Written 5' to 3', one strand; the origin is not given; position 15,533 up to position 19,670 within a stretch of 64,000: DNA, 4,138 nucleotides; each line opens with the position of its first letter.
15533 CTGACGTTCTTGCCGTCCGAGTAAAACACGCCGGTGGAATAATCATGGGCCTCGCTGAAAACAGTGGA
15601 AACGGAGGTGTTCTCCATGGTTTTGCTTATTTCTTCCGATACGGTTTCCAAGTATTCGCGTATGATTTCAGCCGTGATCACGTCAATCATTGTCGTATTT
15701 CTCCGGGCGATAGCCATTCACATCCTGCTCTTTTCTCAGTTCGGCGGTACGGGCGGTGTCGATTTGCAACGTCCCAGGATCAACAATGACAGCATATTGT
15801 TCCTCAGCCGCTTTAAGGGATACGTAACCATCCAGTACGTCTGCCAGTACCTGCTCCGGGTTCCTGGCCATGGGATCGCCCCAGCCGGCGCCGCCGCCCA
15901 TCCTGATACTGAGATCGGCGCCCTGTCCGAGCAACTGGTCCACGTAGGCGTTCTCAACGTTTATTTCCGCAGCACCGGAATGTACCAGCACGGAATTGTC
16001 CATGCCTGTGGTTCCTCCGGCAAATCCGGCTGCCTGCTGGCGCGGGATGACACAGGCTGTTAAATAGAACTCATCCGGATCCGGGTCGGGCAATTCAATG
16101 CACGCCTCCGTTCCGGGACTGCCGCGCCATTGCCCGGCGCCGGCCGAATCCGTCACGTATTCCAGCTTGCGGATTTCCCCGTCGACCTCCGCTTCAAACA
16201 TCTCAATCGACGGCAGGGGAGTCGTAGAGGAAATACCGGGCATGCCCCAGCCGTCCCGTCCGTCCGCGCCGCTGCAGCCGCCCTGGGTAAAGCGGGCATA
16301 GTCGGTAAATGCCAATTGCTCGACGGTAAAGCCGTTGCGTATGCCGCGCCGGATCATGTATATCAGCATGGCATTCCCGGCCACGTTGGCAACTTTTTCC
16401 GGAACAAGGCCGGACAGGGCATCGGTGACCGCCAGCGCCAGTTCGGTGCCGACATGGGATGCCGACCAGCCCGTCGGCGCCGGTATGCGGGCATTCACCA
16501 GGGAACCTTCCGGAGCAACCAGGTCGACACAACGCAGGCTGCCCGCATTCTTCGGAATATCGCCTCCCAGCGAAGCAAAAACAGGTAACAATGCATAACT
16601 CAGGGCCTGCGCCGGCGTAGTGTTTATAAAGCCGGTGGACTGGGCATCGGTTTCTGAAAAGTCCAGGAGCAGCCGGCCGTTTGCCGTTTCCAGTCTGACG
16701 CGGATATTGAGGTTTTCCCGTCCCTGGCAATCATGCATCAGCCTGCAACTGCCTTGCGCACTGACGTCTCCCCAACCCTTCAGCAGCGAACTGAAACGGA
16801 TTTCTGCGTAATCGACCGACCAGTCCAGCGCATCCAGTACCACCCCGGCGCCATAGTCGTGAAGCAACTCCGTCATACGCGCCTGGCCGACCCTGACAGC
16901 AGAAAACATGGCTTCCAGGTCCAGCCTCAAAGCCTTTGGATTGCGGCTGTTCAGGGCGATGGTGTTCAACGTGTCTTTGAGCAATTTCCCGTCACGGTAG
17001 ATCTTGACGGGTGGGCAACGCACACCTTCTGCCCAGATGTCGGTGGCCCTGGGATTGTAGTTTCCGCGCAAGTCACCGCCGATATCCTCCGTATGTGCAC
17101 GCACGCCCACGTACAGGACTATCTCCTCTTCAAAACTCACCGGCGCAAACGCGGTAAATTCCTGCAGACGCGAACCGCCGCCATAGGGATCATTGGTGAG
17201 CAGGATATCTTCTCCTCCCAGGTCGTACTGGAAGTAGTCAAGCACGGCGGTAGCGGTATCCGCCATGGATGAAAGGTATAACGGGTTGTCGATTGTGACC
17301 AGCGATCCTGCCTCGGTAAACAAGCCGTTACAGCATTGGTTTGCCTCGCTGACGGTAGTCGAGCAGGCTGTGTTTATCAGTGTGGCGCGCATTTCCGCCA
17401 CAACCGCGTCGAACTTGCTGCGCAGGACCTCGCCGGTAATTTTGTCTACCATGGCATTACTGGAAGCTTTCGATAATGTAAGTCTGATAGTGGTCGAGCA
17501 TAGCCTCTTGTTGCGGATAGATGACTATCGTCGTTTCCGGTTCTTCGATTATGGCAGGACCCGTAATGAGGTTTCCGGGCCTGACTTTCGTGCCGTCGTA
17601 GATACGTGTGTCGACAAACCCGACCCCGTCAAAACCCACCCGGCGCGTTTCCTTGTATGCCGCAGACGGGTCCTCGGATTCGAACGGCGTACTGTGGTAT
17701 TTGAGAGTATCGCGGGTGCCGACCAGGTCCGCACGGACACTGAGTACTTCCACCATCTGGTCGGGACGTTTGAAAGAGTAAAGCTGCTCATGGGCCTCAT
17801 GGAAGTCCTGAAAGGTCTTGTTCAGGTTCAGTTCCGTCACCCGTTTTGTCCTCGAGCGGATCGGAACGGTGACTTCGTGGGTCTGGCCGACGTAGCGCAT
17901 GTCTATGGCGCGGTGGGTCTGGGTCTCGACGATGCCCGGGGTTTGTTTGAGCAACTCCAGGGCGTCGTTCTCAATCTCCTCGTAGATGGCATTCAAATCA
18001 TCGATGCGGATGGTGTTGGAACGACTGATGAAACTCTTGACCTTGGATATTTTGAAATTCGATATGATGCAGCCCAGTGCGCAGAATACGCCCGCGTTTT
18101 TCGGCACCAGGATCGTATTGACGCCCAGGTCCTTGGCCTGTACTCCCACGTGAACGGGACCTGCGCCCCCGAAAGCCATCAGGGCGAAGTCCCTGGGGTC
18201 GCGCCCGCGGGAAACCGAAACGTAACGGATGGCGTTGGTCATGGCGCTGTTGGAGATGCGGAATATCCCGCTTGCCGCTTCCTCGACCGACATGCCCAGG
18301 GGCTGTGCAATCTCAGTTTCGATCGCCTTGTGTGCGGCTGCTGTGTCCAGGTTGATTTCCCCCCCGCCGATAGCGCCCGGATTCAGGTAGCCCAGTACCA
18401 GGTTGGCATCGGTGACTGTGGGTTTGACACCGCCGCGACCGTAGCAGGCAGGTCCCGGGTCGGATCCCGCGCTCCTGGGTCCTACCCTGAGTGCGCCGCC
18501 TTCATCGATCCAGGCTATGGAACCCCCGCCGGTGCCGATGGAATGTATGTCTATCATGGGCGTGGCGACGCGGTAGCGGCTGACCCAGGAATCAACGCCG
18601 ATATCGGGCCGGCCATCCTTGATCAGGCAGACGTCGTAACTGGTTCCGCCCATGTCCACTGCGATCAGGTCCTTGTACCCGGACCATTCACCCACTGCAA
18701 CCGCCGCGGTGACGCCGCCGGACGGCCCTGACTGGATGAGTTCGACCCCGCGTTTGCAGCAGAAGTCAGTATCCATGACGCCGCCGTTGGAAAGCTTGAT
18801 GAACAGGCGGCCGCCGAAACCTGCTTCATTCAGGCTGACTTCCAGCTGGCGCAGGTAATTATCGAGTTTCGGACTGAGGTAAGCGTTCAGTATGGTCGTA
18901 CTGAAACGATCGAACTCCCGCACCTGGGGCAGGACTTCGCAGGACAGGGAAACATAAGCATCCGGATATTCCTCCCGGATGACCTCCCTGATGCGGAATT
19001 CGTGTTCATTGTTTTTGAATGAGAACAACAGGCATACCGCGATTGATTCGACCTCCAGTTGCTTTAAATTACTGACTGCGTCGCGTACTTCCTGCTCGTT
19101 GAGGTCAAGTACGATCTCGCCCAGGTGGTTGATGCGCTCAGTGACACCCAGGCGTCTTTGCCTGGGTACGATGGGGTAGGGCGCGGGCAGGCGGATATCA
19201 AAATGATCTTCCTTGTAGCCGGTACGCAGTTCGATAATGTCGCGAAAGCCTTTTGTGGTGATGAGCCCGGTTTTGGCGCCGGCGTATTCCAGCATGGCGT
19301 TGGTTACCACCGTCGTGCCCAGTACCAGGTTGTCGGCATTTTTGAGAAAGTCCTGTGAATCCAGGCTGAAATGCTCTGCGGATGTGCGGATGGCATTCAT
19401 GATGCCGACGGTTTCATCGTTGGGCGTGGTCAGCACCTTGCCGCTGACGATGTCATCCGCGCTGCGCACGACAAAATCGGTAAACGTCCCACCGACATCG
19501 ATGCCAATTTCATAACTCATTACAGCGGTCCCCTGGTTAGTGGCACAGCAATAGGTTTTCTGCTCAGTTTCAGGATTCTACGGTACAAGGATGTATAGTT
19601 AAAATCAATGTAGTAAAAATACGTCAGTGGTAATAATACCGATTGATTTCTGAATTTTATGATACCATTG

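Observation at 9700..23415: TonB-receptor-linked operon encoding a three-subunit hydantoinase-family enzyme (HyuA + two tandem HyuB paralogs) with RidA and a lactonase-like hydrolase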

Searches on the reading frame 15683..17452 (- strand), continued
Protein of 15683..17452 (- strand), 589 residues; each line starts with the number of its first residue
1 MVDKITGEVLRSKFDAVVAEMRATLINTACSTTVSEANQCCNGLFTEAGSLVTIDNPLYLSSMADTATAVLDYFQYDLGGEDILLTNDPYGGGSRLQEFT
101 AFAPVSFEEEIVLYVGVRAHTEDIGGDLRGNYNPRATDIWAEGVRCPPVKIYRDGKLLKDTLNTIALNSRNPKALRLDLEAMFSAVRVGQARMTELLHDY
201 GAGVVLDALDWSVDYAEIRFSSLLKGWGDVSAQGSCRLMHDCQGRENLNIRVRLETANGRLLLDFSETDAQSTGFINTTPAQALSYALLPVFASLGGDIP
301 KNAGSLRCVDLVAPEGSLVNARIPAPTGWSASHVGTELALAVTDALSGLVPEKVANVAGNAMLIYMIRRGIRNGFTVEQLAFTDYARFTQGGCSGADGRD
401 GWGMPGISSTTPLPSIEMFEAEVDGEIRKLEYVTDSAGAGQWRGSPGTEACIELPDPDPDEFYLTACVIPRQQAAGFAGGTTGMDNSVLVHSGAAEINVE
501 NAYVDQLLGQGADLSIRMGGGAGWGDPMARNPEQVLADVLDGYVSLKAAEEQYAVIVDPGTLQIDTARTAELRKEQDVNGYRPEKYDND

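Call 53: search_dna_similar(query=window:15683-17452:-, collection=plasmids, mode=protein, max_rows=25, max_evalue=1e-40)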
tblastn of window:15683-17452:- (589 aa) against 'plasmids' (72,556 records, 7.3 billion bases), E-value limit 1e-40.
Records with a match: 174; places in all: 183; records where one place covers at least 80% of the query: 132.
Best place of each record, by identity: <60% 174.
By first word of the organism name: Agrobacterium 22; Rhizobium 21; Sulfitobacter 16; Azospirillum 11; Paracoccus 10; Sinorhizobium 8; Shinella 6; Haloarcula 6; Pantoea 5; Roseomonas 5; and 35 more.
By predicted mobility (MOB-suite, as given by PLSDB): non-mobilizable 116; conjugative 45; mobilizable 13.
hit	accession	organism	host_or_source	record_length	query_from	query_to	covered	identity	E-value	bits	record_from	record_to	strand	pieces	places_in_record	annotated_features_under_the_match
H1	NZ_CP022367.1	Azospirillum sp. TSH58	single cell,paddy soils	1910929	2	589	100%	30.6%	4e-51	197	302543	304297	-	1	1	record has no annotation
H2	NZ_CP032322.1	Azospirillum argentinense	soil sample,Agricultural field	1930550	2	589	100%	30.6%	5e-51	197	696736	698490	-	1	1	record has no annotation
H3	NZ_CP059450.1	Azospirillum brasilense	Prokaryotes,soil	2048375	2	574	97%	31.2%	8e-51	196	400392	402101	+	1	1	none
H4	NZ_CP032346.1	Azospirillum brasilense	soil sample,Agricultural field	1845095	2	574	97%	31.2%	1e-50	196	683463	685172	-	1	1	record has no annotation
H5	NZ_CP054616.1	Azospirillum oryzae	cell culture,soil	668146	2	575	97%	31.0%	4e-50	194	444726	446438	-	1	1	hydantoinase B/oxoprolinase family protein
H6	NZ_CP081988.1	Shinella oryzae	cell culture,rhizosphere soil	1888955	2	573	97%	30.9%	4e-46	182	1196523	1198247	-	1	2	none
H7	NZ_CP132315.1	Shinella oryzae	Homo sapiens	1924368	2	573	97%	30.9%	4e-46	182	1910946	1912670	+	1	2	none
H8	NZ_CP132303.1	Shinella sumterensis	Homo sapiens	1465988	2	573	97%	30.9%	4e-46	182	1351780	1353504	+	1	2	none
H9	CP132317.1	Shinella sumterensis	Homo sapiens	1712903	2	573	97%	30.9%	4e-46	182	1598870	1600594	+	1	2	hydantoinase B/oxoprolinase family protein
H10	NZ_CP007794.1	Azospirillum argentinense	Triticum aestivum L.,Root,wheat ...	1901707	2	574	97%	30.8%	1e-49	193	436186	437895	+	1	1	record has no annotation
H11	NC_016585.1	Azospirillum lipoferum 4B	-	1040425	2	574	97%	30.7%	2e-50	195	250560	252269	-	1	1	none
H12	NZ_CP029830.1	Azospirillum ramasamyi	single cell,Cow dung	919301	2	574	97%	30.5%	1e-47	187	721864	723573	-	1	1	hydantoinase B/oxoprolinase family protein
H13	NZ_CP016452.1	Sinorhizobium sp. RAC02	Microbial isolate,Algal phycosphere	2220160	2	573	97%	30.6%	1e-47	187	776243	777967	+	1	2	none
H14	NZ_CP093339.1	Shinella sp. H4-D48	whole organism,grassland soil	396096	2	573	97%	30.6%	2e-45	181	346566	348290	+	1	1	hydantoinase B/oxoprolinase family protein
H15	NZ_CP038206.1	Paracoccus pantotrophus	single cell,soil associated with ...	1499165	3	565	96%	31.0%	6e-46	182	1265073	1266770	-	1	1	none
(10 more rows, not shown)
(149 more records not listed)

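Call 66: predict_structure(alignment_id=A1)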
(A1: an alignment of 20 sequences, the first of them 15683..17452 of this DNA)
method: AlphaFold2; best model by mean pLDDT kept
length: 589 residues; sequences in the alignment: 20
mean_pLDDT: 81.2   pTM: 0.84
mean pLDDT of the five models: 81.2, 80.5, 80.4, 79.9, 77.0
residues with pLDDT >= 90: 226; 70-90: 244; 50-70: 86; < 50: 33
segments of 3 or more residues with pLDDT < 50: 126-142, 581-589
pLDDT, mean of each block of 10 residues (from residue 1): 80 94 89 76 94 90 88 81 80 71 90 92 51 38 67 60 75 84 95 95 94 94 93 88 77 95 95 76 89 83 95 90 58 79 91 78 67 49 73 87 67 64 74 92 90 76 77 81 90 86 79 88 93 95 94 94 92 75 37
secondary structure, 60 per line:
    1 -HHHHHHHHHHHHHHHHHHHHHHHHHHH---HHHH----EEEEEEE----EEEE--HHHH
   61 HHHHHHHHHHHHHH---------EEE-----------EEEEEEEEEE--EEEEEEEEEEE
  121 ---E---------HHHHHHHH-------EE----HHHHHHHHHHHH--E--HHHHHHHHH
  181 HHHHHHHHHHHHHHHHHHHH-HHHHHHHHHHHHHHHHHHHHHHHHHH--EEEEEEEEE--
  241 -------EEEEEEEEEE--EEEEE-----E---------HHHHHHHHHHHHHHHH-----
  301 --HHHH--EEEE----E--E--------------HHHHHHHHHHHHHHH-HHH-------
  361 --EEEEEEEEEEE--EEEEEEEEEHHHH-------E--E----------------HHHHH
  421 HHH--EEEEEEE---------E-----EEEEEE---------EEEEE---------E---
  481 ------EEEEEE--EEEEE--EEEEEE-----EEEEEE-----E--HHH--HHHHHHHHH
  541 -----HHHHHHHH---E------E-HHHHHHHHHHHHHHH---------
elements in order: H2-28 H32-35 E40-46 E51-54 H57-74 E84-86 E98-107 E110-120 H134-141 H155-166 H172-200 H202-227 E230-238 E248-257 E260-264 H280-295 H303-306 E309-312 H335-349 E363-373 E376-384 H385-388 H416-423 E426-432 E448-453 E463-467 E487-492 E495-499 E502-507 E513-518 H532-540 H546-553 H566-580
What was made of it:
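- Part of that stretch is the only internal low-confidence segment of the monomer model (residues 126-142, call 66), as expected for a segment that orders on dimerisation. The fold is predicted with confidence (call 66).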

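Call 68: fold_search(model_id=the predicted structure, library=pdb)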
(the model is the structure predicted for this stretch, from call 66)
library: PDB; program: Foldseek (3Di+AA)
matches with E <= 10: 454; with E <= 0.001: 7
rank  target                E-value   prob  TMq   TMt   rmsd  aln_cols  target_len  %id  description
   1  9h03_A                1.8e-38  1.00  0.71  0.36   6.1       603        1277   23  NMHase, dihydrouridine, 2.1A, CC_mask=0.7859 (released 2025-10-15)
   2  6yra_B                2.8e-35  1.00  0.74  0.75   5.9       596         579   28  Crystal structure of ATP-dependent caprolactamase from Pseudomonas jessenii (released 2021-04-21)
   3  5m45_A                1.7e-33  1.00  0.75  0.60   6.0       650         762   16  Structure of Acetone Carboxylase purified from Xanthobacter autotrophicus (released 2017-08-09)
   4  5l9w_A                1.9e-33  1.00  0.70  0.61   6.8       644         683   19  Crystal structure of the Apc core complex (released 2017-01-18)
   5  5svc_A                3.0e-31  1.00  0.74  0.59   6.1       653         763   16  Mechanism of ATP-Dependent Acetone Carboxylation, Acetone Carboxylase nucleotide-free structure (released 2017-08-09)
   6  5svb_A                1.1e-30  1.00  0.68  0.56   6.7       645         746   16  Mechanism of ATP-Dependent Acetone Carboxylation, Acetone Carboxylase AMP bound structure (released 2017-08-09)
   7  5svb_D                2.1e-30  1.00  0.68  0.56   6.8       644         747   16  Mechanism of ATP-Dependent Acetone Carboxylation, Acetone Carboxylase AMP bound structure (released 2017-08-09)
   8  4bwi_B                1.1e-02  0.54  0.12  0.18  21.5       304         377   11  Structure of the phytochrome Cph2 from Synechocystis sp. PCC6803 (released 2013-10-30)
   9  1ysq                  3.9e-02  0.41  0.12  0.31  11.0       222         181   11  The crystal structure of transcriptional regulator YaiJ (released 2005-03-22)
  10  8w26                  4.1e-02  0.54  0.16  0.22  16.0       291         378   11  X-ray crystal structure of the GAF-PHY domains of SyB-Cph1 (released 2024-05-22)
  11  5j4f_B                4.8e-02  0.13  0.05  0.19  13.2       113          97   15  Crystal structure of the N-terminally His6-tagged HP0902, an uncharacterized protein from Helicobacter pylori 26695 (released 2017-02-08)
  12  4lry_C                6.3e-02  0.51  0.14  0.25  16.7       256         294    8  Crystal Structure of the E.coli DhaR(N)-DhaK(T79L) complex (released 2014-01-29)
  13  5j4f_A                6.3e-02  0.12  0.05  0.19  13.2       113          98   15  Crystal structure of the N-terminally His6-tagged HP0902, an uncharacterized protein from Helicobacter pylori 26695 (released 2017-02-08)
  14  4ywz_A                7.0e-02  0.66  0.11  0.35  15.3       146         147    8  Crystal structure of the extracellular receptor domain of the essential sensor kinase WalK from Staphylococcus aureus (released 2016-03-30)
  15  7dud_A                8.2e-02  0.60  0.11  0.35  16.1       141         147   10  Crystal Structure of erWalK (released 2022-01-19)
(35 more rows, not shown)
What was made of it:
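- It is full length and models confidently as a HyuB fold (calls 66, 68). Foldseek finds Acx and Apc chains with TM of about 0.7 (call 68).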

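Call 72: search_protein_families(library=pfam, proteins=[L007:14046-15767:-, L007:16215-17408:+, L010:2856-3464:-, L010:14889-15596:+])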
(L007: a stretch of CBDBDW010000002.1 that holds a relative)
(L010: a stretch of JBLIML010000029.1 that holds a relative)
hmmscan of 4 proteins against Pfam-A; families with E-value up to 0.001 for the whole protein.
L007:14046-15767:- (573 aa): 0 families

L007:16215-17408:+ (397 aa): 3 families
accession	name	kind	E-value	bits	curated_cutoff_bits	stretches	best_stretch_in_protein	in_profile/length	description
PF13191.12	AAA_16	-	3e-11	44.6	32.6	1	43-177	2-147/167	AAA ATPase domain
PF13401.12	AAA_22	-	2.4e-10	41.2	27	1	70-206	8-127/130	AAA domain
PF25199.1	nSTAND_NTPase5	-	3.4e-05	24.2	34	1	45-110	21-85/145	Novel STAND NTPase 5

L010:2856-3464:- (202 aa): 1 family
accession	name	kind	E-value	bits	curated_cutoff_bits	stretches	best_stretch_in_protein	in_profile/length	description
PF02775.26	TPP_enzyme_C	-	1.4e-15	57.9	21.9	1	40-155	24-149/151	Thiamine pyrophosphate enzyme, C-terminal TPP binding domain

L010:14889-15596:+ (236 aa): 3 families
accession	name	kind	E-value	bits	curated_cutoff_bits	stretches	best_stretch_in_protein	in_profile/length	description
PF00106.31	adh_short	-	4.3e-37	127.9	26.6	1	2-176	15-191/195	short chain dehydrogenase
PF13561.12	adh_short_C2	-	6e-24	85.4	27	1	2-178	11-187/236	Enoyl-(Acyl carrier protein) reductase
PF08659.16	KR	-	5.6e-08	33.4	22.6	1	13-156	27-172/180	KR domain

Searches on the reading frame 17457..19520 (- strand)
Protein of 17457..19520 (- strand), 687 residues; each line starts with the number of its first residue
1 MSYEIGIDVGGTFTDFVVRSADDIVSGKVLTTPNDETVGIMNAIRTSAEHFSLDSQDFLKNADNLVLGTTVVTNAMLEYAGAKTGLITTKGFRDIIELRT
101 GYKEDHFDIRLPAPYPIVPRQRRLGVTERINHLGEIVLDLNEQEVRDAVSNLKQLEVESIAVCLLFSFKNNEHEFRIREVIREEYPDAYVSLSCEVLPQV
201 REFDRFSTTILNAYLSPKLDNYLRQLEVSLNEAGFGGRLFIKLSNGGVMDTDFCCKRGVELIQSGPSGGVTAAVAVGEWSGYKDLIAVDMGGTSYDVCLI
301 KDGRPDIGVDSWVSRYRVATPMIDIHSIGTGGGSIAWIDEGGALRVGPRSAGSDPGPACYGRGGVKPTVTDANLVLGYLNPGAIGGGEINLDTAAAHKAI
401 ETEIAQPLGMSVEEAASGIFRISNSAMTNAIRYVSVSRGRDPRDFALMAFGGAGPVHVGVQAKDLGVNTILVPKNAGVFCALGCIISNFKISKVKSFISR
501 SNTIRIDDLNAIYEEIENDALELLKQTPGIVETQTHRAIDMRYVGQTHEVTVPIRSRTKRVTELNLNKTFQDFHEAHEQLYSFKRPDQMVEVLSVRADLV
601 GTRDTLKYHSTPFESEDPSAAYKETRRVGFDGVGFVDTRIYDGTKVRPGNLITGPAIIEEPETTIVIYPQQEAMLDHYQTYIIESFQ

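Call 3: search_protein_families(library=pfam, proteins=[window:17457-19520:-])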
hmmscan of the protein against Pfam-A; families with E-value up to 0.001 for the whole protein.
window:17457-19520:- (687 aa): 3 families
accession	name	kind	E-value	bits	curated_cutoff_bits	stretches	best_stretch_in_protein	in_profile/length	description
PF01968.24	Hydantoinase_A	-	3e-92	309.4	22.9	1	205-490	1-288/291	Hydantoinase/oxoprolinase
PF05378.19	Hydant_A_N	-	2.2e-51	174.5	25.2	1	5-184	2-175/176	Hydantoinase/oxoprolinase N-terminal region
PF19278.4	Hydant_A_C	-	4.4e-16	59.3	21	1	507-679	12-186/193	Hydantoinase/oxoprolinase C-terminal domain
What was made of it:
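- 17457..19520 (-): hyuA: ATP-binding (ASKHA) alpha subunit, 687 aa. Carries Pfam Hydant_A_N, Hydantoinase_A and Hydant_A_C (call 3).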

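Call 5: search_protein_families(library=ncbifam, proteins=[window:17457-19520:-])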
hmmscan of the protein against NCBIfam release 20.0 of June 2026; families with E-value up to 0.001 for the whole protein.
window:17457-19520:- (687 aa): 3 families
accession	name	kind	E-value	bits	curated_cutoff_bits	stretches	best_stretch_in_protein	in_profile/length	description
NF050156.1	CapLactmsAlpCapA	equivalog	1.5e-209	697.7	1000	1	3-684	1-686/689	caprolactamase subunit alpha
NF042975.2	AcphenoCarb_ApcC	equivalog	8.7e-116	387.8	1500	1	4-685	10-711/733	acetophenone carboxylase subunit gamma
NF042960.1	AcphenoCarb_ApcA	equivalog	3.3e-73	247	1250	2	143-679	124-651/658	acetophenone carboxylase subunit alpha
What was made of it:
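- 17457..19520 (-): The best NCBIfam match is caprolactamase alpha, 698 bits against a cut-off of 1000 (call 5).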
